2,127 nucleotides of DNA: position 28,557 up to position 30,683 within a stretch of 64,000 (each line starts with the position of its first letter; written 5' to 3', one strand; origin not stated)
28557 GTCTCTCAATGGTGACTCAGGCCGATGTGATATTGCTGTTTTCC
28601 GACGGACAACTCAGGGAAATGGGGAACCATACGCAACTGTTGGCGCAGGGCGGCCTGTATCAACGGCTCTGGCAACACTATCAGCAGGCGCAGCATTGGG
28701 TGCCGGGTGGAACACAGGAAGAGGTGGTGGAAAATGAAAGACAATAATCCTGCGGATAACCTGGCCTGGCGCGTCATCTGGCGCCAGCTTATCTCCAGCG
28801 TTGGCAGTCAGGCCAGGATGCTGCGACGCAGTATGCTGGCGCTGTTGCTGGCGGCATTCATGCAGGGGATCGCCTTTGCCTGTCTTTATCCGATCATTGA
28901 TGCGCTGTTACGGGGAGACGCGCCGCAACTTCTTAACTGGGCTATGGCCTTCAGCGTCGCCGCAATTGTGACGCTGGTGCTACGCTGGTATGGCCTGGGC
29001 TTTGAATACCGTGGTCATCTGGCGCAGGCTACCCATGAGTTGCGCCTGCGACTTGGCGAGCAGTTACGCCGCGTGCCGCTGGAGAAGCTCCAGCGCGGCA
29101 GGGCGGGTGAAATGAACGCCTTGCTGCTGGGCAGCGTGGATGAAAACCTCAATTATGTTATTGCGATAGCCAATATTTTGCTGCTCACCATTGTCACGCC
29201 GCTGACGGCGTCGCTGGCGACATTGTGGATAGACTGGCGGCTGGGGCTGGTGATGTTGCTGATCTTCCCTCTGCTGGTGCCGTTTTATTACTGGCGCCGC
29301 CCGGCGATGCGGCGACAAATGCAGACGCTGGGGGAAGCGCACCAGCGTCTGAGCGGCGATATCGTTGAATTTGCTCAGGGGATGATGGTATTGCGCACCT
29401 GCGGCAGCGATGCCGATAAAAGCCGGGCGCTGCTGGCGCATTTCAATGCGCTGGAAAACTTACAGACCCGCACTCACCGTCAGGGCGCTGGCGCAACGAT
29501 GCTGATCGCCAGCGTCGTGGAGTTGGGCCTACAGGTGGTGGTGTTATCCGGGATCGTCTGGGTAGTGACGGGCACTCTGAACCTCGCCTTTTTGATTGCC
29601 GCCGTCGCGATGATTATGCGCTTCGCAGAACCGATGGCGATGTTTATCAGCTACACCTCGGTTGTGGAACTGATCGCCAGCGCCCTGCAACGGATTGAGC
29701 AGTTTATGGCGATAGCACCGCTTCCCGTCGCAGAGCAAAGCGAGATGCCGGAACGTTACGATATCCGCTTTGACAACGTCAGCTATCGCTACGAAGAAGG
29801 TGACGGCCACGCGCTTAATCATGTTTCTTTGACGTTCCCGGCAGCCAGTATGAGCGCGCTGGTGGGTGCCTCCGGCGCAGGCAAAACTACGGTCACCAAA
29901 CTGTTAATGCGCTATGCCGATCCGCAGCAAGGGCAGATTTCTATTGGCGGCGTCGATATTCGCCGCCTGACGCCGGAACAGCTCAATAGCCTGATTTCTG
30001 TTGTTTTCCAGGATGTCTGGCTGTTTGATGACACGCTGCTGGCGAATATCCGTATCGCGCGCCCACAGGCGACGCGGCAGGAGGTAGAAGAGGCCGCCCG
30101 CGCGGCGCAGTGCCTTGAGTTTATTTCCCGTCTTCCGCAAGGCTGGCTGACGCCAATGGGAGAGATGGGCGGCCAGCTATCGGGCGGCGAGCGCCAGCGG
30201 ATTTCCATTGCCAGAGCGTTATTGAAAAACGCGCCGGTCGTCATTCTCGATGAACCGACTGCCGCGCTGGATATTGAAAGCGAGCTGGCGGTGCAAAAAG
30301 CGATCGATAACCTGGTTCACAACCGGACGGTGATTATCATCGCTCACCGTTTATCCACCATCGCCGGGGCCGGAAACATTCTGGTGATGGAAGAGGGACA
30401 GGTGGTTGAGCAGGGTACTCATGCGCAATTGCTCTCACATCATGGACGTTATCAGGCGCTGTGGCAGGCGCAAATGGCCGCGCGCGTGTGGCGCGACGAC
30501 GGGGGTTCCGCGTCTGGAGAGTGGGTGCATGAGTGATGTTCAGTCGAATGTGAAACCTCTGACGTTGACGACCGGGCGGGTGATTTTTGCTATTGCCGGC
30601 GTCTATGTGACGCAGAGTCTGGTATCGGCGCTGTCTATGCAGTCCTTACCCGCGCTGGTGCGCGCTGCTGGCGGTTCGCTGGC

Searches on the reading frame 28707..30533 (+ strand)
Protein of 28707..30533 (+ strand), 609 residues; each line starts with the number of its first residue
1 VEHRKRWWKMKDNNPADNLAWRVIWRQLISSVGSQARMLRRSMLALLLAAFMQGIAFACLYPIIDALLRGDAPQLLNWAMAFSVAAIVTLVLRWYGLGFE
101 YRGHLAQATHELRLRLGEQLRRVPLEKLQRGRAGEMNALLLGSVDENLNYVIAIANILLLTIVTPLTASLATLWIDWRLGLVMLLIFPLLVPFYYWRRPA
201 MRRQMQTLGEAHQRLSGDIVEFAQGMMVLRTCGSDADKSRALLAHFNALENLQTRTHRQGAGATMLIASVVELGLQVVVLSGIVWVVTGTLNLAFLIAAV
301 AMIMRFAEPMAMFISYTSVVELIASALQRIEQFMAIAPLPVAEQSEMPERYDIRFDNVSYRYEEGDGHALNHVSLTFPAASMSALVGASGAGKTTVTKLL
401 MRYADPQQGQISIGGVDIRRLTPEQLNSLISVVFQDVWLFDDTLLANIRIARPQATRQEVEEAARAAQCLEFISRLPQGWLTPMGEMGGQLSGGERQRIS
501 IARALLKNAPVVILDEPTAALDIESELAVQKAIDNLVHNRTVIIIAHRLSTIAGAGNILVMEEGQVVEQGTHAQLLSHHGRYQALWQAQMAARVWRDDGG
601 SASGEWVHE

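Call 32: find_homologous_proteins(query=window:28734-30533:+, max_evalue=1e-60)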
Query window:28734-30533:+ (600 aa): 5006 proteins with E <= 1e-60 among 8000 candidates; the best 120 are listed.
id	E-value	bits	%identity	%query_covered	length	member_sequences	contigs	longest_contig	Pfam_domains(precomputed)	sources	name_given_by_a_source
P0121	0.0e+0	1458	99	70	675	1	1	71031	PF06414.19,PF00005.34,PF13401.13,PF03193.23,PF00448.29,PF02463.26,PF13304.13,PF13191.13,PF00664.29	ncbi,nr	ncbi:ABC transporter ATP-binding protein/permease [Escherichia coli]|nr:ABC transporter ATP-binding 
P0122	0.0e+0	1310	100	100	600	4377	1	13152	PF00005.34,PF02463.26,PF00664.29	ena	-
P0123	0.0e+0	1271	97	100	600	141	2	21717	PF00005.34,PF02463.26,PF00664.29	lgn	-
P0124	0.0e+0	1207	95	100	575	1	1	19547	PF00005.34,PF00664.29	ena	-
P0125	0.0e+0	1177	90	100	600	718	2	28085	PF00005.34,PF02463.26,PF00664.29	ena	-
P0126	0.0e+0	1172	90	100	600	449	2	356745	PF00005.34,PF02463.26,PF00664.29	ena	-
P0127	0.0e+0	1169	89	100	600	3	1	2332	PF00005.34,PF02463.26,PF00664.29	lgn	-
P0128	0.0e+0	1153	88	100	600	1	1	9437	PF00005.34,PF02463.26,PF00664.29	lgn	-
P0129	0.0e+0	1146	99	48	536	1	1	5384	PF00005.34,PF02463.26,PF00664.29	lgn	-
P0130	0.0e+0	1087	100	83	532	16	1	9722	PF00005.34,PF00664.29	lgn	-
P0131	0.0e+0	1072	95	88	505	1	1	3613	PF00005.34,PF02463.26,PF00664.29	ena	-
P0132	0.0e+0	1031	80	100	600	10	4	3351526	PF00005.34,PF02463.26,PF00664.29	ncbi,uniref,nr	ncbi:ABC transporter ATP-binding protein [Serratia symbiotica]|uniref:ABC transporter ATP-binding pr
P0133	0.0e+0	1023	83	96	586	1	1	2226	PF00005.34,PF02463.26,PF00664.29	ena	-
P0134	2.2e-298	1009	80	98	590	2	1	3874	PF00005.34,PF02463.26,PF00664.29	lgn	-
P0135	1.0e-297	1007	78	98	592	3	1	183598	PF00005.34,PF02463.26,PF00664.29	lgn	-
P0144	1.6e-222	758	63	96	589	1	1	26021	PF00005.34,PF02463.26,PF13191.13,PF00664.29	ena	-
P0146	5.2e-217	740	59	97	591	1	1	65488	PF00005.34,PF02463.26,PF00664.29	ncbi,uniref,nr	ncbi:ABC transporter ATP-binding protein [Halomonas llamarensis]|uniref:ABC transporter ATP-binding 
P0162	4.3e-210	717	58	96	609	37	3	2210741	PF00005.34,PF02463.26,PF00664.29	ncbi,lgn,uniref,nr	ncbi:ABC transporter ATP-binding protein [Ralstonia solanacearum]|uniref:Permease and ATP-binding pr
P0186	1.1e-205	703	58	95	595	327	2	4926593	PF00005.34,PF02463.26,PF00664.29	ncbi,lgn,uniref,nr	ncbi:ABC transporter ATP-binding protein [Pectobacterium carotovorum subsp. carotovorum]|uniref:ABC 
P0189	2.9e-205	701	56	96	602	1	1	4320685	PF00005.34,PF02463.26,PF00664.29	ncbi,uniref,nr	ncbi:ABC transporter ATP-binding protein [Ottowia testudinis]|uniref:ABC transporter ATP-binding pro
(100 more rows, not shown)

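Call 33: find_encoding_contigs(protein=P0126, flank=4000, max_places=1)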
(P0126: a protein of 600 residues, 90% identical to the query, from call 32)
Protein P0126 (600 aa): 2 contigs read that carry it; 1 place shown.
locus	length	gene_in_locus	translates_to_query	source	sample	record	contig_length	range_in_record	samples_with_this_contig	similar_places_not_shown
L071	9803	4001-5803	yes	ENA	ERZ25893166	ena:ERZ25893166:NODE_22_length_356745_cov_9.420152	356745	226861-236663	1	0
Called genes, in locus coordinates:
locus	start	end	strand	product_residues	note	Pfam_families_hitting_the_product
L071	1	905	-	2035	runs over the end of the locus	PF00550:PP-binding (weak), PF00668:Condensation, PF00501:AMP-binding, PF13193:AMP-binding_C (faint), PF08242:Methyltransf_12, PF00550:PP-binding, PF00668:Condensation, PF00550:PP-binding (weak), +2 more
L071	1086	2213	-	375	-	PF12833:HTH_18, PF00165:HTH_AraC (weak)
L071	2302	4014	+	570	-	PF00664:ABC_membrane, PF00005:ABC_tran, PF02463:SMC_N (faint)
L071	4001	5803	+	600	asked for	PF00664:ABC_membrane, PF02463:SMC_N (faint), PF00005:ABC_tran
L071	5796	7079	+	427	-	PF07690:MFS_1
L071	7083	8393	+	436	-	PF00425:Chorismate_bind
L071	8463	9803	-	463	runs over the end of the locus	PF07690:MFS_1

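Call 34: find_encoding_contigs(protein=P0132, flank=4000, max_places=1)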
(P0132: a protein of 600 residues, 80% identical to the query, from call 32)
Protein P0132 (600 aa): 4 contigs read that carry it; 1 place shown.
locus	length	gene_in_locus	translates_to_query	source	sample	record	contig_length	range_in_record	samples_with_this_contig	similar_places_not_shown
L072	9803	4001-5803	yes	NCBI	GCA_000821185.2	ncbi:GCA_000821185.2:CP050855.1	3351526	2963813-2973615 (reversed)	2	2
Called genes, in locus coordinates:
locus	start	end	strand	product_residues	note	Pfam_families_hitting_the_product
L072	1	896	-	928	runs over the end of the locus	PF00550:PP-binding, PF00668:Condensation, PF00501:AMP-binding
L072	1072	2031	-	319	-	PF00165:HTH_AraC (faint), PF12833:HTH_18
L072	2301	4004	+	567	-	PF00664:ABC_membrane, PF00005:ABC_tran, PF02463:SMC_N (faint)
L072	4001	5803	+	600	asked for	PF00664:ABC_membrane (weak), PF02463:SMC_N (weak), PF00005:ABC_tran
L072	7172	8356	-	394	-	PF07690:MFS_1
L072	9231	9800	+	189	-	PF00160:Pro_isomerase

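Call 35: find_encoding_contigs(protein=P0135, flank=4000, max_places=1)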
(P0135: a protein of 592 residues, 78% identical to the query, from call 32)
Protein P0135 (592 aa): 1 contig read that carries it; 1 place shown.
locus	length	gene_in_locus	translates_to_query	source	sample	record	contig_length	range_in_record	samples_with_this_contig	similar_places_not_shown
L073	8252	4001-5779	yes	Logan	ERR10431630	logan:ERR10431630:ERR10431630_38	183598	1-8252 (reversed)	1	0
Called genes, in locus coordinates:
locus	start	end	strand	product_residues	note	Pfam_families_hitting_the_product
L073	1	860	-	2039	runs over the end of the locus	PF00550:PP-binding, PF00668:Condensation, PF00501:AMP-binding, PF13193:AMP-binding_C (faint), PF08242:Methyltransf_12 (weak), PF00550:PP-binding, PF00668:Condensation, PF00550:PP-binding (weak)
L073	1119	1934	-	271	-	PF12833:HTH_18, PF00165:HTH_AraC (faint)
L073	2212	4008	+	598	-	PF00664:ABC_membrane, PF00005:ABC_tran, PF02463:SMC_N (faint)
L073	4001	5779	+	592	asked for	PF00664:ABC_membrane, PF02463:SMC_N, PF00005:ABC_tran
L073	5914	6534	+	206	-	PF00300:His_Phos_1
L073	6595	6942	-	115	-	PF01844:HNH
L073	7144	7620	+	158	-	PF00313:CSD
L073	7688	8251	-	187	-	?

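Call 36: find_encoding_contigs(protein=P0144, flank=4000, max_places=1)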
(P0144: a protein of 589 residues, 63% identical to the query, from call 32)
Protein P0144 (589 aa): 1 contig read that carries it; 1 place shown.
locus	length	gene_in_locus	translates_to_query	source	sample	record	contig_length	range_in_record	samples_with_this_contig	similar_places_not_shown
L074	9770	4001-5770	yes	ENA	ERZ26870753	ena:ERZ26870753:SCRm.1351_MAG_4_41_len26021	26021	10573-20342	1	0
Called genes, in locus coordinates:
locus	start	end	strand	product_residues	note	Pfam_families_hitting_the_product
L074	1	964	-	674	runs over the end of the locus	PF07715:Plug, PF00593:TonB_dep_Rec_b-barrel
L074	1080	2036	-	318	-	PF12833:HTH_18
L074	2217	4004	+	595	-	PF00664:ABC_membrane, PF00005:ABC_tran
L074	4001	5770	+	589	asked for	PF00664:ABC_membrane, PF00005:ABC_tran, PF02463:SMC_N (faint), PF13191:AAA_16 (weak)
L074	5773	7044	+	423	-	PF07690:MFS_1, PF13000:Acatn (weak), PF07690:MFS_1 (weak)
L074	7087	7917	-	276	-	-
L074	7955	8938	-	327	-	PF04055:Radical_SAM, PF13186:SPASM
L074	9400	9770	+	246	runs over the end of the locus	PF02110:HK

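Call 37: find_encoding_contigs(protein=P0146, flank=4000, max_places=1)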
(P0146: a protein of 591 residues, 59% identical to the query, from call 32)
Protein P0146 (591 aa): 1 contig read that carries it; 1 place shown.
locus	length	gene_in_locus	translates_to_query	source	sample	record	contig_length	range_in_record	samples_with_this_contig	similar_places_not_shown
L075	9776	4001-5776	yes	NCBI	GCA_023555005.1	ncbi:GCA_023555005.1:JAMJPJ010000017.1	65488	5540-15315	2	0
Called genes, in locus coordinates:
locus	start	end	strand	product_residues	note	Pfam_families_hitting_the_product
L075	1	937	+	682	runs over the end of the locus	PF07715:Plug, PF00593:TonB_dep_Rec_b-barrel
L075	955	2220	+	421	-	PF07690:MFS_1, PF13000:Acatn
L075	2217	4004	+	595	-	PF00664:ABC_membrane, PF00005:ABC_tran, PF02463:SMC_N (faint)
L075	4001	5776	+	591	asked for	PF00664:ABC_membrane, PF00005:ABC_tran, PF02463:SMC_N (weak)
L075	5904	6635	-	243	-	-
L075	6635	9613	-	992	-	PF02384:N6_Mtase, PF20473:MmeI_Mtase, PF07669:Eco57I (weak)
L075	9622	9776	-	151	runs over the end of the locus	-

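Call 38: find_encoding_contigs(protein=P0162, flank=4000, max_places=1)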
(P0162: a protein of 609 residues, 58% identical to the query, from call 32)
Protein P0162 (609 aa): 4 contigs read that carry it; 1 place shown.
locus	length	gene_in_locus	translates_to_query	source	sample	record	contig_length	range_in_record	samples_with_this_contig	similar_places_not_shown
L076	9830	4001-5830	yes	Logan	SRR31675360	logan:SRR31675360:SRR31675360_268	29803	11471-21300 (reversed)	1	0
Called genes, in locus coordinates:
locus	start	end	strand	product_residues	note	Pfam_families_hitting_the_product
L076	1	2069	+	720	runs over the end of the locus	PF07715:Plug, PF00593:TonB_dep_Rec_b-barrel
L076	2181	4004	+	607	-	PF00664:ABC_membrane, PF00005:ABC_tran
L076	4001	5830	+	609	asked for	PF00664:ABC_membrane, PF00005:ABC_tran, PF02463:SMC_N (faint)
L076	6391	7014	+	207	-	PF01810:LysE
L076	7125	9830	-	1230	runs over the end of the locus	-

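Call 39: find_encoding_contigs(protein=P0186, flank=4000, max_places=1)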
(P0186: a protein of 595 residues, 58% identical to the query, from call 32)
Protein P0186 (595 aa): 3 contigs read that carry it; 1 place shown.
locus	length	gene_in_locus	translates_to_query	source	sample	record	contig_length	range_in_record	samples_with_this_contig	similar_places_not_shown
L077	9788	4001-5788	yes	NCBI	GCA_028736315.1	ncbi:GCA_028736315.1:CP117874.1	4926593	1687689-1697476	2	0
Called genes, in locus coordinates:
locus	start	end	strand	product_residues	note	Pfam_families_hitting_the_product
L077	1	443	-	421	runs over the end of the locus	PF07690:MFS_1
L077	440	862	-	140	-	-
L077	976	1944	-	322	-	PF12833:HTH_18, PF00165:HTH_AraC (weak)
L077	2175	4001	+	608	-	PF00664:ABC_membrane, PF00005:ABC_tran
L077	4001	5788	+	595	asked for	PF00664:ABC_membrane, PF00005:ABC_tran, PF02463:SMC_N (weak)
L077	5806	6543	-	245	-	PF03472:Autoind_bind, PF00196:GerE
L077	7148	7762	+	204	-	PF00440:TetR_N, PF14246:TetR_C_7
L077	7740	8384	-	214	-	PF03886:ABC_trans_aux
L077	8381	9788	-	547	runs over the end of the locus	PF02470:MlaD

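Call 40: find_encoding_contigs(protein=P0189, flank=4000, max_places=1)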
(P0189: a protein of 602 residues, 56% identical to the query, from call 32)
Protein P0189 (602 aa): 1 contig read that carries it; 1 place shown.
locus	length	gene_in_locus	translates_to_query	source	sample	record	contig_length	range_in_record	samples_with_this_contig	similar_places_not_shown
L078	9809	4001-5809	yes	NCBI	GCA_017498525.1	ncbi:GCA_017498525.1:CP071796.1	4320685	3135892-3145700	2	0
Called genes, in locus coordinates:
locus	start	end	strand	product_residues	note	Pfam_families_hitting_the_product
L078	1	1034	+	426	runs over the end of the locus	PF07690:MFS_1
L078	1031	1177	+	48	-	-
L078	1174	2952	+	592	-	PF00664:ABC_membrane, PF00005:ABC_tran, PF02463:SMC_N (faint)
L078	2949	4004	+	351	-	PF01545:Cation_efflux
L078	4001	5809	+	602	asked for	PF00664:ABC_membrane, PF00005:ABC_tran, PF02463:SMC_N (weak)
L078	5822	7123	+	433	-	-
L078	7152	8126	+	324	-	-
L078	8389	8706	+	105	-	PF12728:HTH_17 (weak)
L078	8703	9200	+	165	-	-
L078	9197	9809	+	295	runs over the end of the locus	PF13479:AAA_24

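Call 45: search_solved_structures(query=window:28707-30533:+, max_evalue=1e-100, show_alignments=1)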
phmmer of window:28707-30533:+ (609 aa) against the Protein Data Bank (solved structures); distinct sequences matched with E-value up to 1e-100: 42.
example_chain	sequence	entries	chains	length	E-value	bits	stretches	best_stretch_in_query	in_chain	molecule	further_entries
6p6i_B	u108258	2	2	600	0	1314.3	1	10-609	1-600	ABC transporter protein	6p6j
8vsi_B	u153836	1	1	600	0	1307.3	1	10-609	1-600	Permease and ATP-binding protein of yersiniabactin-iron ABC transporter YbtQ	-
8woi_A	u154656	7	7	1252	1.6e-123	416.7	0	155-589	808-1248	ABC transporter B family member 19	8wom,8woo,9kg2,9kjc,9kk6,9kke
8wp0_A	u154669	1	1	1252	1.2e-122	413.8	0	155-589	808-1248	ABC transporter B family member 19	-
9nfi_A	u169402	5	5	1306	3.8e-117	395.6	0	79-594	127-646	Permeability Glycoprotein (P-gp)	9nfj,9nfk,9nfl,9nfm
9ody_A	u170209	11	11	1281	8.8e-116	391.1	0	350-591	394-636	ATP-binding cassette, sub-family B (MDR/TAP), member 4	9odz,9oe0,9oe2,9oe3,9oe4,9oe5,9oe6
9oe1_A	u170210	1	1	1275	1.3e-115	390.6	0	350-591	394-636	ATP-binding cassette, sub-family B (MDR/TAP), member 4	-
4f4c_A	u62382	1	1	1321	2.1e-115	389.9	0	271-590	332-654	Multidrug resistance protein pgp-1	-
8zpx_B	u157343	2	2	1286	1e-113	384.3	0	174-593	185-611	ABC transporter B family member 1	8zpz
9juj_A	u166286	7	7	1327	1.2e-113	384.1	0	174-593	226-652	ABC transporter B family member 1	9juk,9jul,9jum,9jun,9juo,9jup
8zq4_B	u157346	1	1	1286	8e-113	381.3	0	174-593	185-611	ABC transporter B family member 1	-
7dv5_U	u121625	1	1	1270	3.1e-106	359.6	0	351-589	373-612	Bile salt export pump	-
36cg_U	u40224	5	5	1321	4.5e-106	359.1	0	351-589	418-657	Bile salt export pump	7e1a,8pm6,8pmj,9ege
9n1y_A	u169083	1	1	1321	4.5e-106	359.1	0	351-589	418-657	Bile salt export pump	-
8pmd_A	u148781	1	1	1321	1.2e-105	357.6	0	351-589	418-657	Bile salt export pump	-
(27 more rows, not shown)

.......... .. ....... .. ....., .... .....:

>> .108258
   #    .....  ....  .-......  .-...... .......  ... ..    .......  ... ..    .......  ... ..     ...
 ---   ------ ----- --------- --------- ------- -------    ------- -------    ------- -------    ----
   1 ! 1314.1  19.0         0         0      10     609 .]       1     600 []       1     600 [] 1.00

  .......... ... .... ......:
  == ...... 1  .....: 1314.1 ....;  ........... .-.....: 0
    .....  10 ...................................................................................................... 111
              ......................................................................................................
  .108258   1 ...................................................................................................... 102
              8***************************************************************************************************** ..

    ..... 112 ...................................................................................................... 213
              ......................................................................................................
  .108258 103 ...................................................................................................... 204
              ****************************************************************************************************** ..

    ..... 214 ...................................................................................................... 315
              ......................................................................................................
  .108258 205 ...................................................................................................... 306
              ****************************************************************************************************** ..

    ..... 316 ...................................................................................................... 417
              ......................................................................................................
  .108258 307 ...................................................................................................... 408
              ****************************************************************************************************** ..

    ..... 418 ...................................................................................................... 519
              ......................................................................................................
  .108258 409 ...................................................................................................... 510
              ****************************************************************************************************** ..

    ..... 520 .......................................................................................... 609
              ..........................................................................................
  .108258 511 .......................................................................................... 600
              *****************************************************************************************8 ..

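Call 58: search_protein_families(proteins=[window:28707-30533:+], library=ncbifam, max_evalue=1e-30)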
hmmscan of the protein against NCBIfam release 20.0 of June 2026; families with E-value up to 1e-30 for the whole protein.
window:28707-30533:+ (609 aa): 31 families (the best 25 are shown)
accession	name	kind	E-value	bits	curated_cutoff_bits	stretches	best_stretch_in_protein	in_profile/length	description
TIGR02203.1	MsbA_lipidA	equivalog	6e-105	351.9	602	1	25-590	2-570/572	lipid A export permease/ATP-binding protein MsbA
NF045513.1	HepA_fam_ABC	equivalog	7.6e-91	305.4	725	1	90-589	102-609/610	heterocyst formation ABC transporter subunit HepA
NF010178.0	PRK13657.1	equivalog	1.1e-89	301.5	733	1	118-590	97-571/588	glucan ABC transporter ATP-binding protein/ permease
TIGR02204.1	MsbA_rel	hypoth_equivalog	8e-86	288.9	780.4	1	43-589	24-575/576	ABC transporter, permease/ATP-binding protein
NF008381.0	PRK11176.1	equivalog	3.3e-82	276.7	867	1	20-590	9-580/582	lipid A ABC transporter ATP-binding protein/permease MsbA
NF052233.1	CphA_assoc_ABC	equivalog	5.3e-82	276.4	880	1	108-591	261-745/766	cyanophycin metabolism-associated ABC transporter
TIGR01846.1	type_I_sec_HlyB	subfamily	3.9e-81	273.3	725.55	1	29-590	131-693/694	type I secretion system permease/ATPase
TIGR02857.1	CydD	equivalog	7e-81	272.8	435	1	43-561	9-529/529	thiol reductant ABC exporter subunit CydD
TIGR03375.1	type_I_sec_LssB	subfamily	2.2e-75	254.3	693.1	1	172-578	282-691/696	type I secretion system permease/ATPase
TIGR01192.1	chvA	subfamily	1.8e-73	248.1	585.4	1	73-588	57-569/585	glucan export ABC transporter ATP-binding protein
TIGR03796.1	NHLM_micro_ABC1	equivalog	5.3e-72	243.1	853.3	1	28-585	141-708/710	NHLP family bacteriocin export ABC transporter peptidase/permease/ATPase subunit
TIGR00958.1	3a01208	subfamily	6.5e-70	236.2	874.6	1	23-585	148-710/711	antigen peptide transporter 2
NF008364.0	PRK11160.1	equivalog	7.7e-70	236.1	630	1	111-587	94-573/575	heme ABC transporter ATP-binding protein/permease CydC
TIGR02868.1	CydC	equivalog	8.6e-69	232.5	329.05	1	109-549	85-530/530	thiol reductant ABC exporter subunit CydC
TIGR03797.1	NHLM_micro_ABC2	equivalog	9.4e-68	229.3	709.4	1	38-590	133-686/686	NHLP bacteriocin export ABC transporter permease/ATPase subunit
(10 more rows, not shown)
